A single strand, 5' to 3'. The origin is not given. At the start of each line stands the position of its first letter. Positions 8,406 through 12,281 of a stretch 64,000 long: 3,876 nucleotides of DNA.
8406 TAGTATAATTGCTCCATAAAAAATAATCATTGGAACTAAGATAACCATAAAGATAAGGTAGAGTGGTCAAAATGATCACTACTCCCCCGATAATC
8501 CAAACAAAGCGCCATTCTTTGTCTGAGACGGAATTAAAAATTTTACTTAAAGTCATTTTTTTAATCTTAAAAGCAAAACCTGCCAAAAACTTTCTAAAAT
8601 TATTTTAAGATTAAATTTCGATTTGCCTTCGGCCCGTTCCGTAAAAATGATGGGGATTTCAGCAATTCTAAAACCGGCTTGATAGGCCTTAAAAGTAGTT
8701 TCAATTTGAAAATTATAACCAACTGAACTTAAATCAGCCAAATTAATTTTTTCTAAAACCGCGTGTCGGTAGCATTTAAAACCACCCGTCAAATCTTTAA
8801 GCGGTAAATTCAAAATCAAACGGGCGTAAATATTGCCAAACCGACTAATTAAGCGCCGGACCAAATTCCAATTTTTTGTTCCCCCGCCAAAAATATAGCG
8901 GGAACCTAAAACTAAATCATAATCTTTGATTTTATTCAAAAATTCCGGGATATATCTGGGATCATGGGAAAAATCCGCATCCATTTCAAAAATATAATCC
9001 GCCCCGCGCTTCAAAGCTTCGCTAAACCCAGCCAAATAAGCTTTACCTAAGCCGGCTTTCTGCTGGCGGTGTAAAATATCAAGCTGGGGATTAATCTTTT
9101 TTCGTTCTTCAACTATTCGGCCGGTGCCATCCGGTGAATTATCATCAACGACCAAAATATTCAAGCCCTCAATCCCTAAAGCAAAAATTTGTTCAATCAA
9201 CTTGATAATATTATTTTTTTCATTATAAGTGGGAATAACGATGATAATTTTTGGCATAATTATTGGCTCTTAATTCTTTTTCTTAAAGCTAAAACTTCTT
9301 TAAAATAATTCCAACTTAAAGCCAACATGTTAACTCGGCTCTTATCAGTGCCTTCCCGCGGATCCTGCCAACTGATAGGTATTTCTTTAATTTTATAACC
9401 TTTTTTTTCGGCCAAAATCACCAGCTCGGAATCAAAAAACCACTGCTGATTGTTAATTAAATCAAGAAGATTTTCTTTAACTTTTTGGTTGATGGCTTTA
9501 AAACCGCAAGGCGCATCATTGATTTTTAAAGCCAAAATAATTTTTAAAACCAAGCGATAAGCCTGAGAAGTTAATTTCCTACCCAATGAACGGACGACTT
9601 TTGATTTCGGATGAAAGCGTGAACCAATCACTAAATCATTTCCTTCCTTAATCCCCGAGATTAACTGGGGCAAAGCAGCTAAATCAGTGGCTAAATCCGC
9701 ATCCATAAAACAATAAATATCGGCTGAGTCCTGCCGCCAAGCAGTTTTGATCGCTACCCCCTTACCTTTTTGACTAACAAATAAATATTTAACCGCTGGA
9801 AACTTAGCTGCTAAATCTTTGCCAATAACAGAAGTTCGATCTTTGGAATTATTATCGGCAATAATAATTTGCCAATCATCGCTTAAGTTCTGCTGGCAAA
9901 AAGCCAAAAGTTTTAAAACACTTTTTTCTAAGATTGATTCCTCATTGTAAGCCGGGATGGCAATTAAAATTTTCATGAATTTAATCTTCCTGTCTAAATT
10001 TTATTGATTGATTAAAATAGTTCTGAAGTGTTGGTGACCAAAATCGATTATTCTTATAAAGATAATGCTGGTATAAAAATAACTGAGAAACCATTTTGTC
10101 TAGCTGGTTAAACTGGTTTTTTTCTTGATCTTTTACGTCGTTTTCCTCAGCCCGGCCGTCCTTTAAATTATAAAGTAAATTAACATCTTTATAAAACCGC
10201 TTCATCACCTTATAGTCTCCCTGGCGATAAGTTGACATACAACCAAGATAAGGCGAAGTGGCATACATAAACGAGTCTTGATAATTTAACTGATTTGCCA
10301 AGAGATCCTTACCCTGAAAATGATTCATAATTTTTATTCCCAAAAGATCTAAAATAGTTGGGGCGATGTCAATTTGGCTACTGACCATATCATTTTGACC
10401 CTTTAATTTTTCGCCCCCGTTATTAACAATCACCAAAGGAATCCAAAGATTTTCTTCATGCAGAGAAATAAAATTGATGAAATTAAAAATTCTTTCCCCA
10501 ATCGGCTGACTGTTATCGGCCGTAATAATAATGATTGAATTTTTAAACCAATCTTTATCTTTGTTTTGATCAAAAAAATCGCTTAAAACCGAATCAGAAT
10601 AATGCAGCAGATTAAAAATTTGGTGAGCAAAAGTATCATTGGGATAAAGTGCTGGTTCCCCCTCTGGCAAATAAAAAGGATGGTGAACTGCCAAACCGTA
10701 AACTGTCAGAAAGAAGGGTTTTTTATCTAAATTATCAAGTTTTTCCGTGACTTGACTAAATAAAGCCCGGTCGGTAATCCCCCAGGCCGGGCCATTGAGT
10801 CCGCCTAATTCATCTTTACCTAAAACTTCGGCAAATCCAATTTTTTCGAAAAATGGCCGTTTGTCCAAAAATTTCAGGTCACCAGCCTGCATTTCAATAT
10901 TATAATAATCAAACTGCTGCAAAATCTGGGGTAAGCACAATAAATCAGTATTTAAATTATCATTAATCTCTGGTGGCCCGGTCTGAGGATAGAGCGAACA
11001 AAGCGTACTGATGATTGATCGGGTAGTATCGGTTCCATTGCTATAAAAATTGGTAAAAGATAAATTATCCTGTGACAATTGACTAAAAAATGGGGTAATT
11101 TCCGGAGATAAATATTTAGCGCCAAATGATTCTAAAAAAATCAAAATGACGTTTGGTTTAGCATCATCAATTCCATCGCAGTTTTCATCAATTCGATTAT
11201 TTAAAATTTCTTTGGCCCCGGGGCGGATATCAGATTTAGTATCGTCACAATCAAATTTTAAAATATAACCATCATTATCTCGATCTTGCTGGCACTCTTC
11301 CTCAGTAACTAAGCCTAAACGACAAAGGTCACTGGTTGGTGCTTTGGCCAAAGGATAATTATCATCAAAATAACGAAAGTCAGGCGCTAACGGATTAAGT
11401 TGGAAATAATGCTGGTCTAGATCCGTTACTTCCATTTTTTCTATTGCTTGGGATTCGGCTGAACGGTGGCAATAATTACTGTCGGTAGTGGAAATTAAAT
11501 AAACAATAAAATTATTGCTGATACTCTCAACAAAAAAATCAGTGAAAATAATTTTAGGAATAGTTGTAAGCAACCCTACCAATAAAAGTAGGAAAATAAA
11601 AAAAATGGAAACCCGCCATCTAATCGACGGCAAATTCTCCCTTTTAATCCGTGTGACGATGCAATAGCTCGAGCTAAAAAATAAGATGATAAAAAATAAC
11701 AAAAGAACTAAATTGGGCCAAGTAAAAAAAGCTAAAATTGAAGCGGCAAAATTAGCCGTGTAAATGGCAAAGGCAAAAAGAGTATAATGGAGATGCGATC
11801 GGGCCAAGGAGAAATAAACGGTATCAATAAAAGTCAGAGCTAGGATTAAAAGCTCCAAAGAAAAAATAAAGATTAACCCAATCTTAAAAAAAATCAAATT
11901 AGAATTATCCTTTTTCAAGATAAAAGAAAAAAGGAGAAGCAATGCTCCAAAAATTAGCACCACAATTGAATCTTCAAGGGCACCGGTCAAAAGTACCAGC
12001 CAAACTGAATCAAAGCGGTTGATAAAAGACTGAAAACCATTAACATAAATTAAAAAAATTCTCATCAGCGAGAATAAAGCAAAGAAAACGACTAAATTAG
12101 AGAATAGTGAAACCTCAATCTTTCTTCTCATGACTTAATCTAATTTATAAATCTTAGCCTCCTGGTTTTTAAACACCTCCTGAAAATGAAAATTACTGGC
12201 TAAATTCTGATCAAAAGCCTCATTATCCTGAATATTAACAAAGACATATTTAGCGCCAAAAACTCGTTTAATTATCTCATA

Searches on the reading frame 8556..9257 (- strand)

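Call 5: search_protein_families(library=pfam, proteins=[window:8556-9257:-], max_evalue=0.001)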
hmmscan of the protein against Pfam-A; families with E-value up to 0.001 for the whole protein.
window:8556-9257:- (234 aa): 2 families
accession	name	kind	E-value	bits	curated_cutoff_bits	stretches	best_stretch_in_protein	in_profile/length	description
PF00535.33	Glycos_transf_2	-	1.3e-32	113.5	23.3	1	6-171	2-167/168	Glycosyl transferase family 2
PF13641.12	Glyco_tranf_2_3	-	1.4e-06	28.9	27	1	2-213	1-216/230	Glycosyltransferase like family 2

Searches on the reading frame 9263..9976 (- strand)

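Call 5: search_protein_families(library=pfam, proteins=[window:9263-9976:-], max_evalue=0.001)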
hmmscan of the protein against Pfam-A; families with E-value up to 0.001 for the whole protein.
window:9263-9976:- (238 aa): 2 families
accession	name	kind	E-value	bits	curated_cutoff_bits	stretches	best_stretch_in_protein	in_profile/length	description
PF00535.33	Glycos_transf_2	-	1.5e-23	84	23.3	1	5-167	2-164/168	Glycosyl transferase family 2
PF13641.12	Glyco_tranf_2_3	-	3.3e-05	24.4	27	1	3-105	3-107/230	Glycosyltransferase like family 2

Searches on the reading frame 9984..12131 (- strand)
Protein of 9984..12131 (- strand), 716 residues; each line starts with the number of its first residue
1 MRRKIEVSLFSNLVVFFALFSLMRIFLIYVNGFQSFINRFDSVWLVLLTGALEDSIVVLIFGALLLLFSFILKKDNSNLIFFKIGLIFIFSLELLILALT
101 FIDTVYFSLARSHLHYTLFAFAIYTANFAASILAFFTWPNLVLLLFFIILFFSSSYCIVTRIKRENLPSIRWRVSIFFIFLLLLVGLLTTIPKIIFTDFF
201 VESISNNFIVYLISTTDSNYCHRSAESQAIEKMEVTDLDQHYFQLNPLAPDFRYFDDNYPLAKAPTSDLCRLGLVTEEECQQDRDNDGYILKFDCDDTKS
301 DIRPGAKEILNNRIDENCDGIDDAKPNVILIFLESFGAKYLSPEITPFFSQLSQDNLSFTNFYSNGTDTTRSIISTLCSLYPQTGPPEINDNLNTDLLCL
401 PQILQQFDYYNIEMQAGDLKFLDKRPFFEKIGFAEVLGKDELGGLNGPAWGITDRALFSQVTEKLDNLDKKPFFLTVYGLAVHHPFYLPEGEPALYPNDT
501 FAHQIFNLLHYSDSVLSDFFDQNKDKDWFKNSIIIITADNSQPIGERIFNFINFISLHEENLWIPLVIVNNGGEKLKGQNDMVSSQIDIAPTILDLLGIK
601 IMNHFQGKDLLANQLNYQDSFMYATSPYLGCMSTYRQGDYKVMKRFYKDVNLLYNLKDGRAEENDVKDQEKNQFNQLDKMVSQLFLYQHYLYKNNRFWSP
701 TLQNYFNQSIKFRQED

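Call 5: search_protein_families(library=pfam, proteins=[window:9984-12131:-], max_evalue=0.001)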
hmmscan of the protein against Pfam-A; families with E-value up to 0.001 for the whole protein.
window:9984-12131:- (716 aa): 3 families
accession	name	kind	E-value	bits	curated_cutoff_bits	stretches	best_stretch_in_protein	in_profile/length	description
PF00884.28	Sulfatase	-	2.9e-37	129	25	1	326-599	1-301/301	Sulfatase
PF11617.13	Cu-binding_MopE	-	3.6e-08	34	27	1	294-323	1-29/30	Putative metal-binding motif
PF16347.10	SGSH_C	-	2.5e-07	31.4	29.3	1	557-673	11-138/154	N-sulphoglucosamine sulphohydrolase, C-terminal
